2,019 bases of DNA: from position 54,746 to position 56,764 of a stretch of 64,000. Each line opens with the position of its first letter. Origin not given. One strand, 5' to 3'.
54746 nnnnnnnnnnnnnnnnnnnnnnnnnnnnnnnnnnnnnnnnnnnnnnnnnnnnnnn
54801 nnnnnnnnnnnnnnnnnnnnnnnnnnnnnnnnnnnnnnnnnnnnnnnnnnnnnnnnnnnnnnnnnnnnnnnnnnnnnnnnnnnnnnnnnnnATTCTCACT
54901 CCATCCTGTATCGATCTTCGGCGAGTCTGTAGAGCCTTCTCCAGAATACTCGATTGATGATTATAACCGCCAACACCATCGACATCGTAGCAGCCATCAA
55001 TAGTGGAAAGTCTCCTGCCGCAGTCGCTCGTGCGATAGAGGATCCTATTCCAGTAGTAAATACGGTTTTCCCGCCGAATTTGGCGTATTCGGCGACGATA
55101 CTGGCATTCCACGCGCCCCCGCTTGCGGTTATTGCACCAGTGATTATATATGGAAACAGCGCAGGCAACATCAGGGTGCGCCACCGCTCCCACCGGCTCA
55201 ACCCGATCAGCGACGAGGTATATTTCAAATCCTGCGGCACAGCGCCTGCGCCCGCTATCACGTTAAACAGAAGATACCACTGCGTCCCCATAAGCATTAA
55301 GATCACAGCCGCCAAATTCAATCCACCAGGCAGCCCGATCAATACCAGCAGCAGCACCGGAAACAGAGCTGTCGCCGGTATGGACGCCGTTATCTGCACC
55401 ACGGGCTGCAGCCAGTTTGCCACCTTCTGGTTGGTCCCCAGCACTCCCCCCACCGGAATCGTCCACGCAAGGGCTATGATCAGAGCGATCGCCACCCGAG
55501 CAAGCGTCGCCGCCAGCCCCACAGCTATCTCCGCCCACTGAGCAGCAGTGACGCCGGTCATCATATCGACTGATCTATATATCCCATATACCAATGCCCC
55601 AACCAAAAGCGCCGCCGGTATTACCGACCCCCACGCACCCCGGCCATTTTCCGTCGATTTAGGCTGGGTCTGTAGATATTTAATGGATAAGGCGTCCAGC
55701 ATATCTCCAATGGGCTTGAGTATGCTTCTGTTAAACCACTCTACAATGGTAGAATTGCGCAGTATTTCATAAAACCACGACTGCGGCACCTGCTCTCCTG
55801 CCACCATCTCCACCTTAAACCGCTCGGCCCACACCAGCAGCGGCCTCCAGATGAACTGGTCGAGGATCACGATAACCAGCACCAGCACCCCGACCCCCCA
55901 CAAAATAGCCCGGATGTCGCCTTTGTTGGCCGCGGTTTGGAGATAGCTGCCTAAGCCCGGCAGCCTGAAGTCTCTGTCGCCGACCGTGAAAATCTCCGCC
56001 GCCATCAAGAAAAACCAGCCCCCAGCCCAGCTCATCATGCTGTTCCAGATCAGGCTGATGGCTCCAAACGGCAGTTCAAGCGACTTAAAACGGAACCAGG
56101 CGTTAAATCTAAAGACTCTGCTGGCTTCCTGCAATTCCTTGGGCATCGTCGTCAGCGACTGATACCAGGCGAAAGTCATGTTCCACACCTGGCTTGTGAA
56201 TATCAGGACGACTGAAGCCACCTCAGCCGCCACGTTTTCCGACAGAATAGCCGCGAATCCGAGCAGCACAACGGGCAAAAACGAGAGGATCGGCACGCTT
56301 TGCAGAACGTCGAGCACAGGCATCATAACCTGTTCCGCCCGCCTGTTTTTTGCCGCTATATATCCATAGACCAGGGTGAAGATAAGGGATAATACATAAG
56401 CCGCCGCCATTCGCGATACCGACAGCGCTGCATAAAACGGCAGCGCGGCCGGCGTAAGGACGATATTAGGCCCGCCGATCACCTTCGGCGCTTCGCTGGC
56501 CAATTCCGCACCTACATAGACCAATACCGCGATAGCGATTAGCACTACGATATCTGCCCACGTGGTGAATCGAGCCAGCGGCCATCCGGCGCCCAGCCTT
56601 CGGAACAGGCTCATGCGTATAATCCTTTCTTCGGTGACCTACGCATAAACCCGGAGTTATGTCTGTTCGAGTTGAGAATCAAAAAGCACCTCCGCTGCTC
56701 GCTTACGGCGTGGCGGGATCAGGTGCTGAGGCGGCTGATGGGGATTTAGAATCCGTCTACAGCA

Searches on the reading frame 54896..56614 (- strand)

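Call 60: search_protein_families(library=pfam, proteins=[window:54896-56614:-], max_evalue=0.0001)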
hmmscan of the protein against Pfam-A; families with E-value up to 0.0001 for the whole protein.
window:54896-56614:- (572 aa): 1 family
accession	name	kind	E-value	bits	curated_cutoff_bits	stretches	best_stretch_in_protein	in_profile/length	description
PF00528.27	BPD_transp_1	-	4.4e-32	111.7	26.4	2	386-556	2-170/184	Binding-protein-dependent transport system inner membrane component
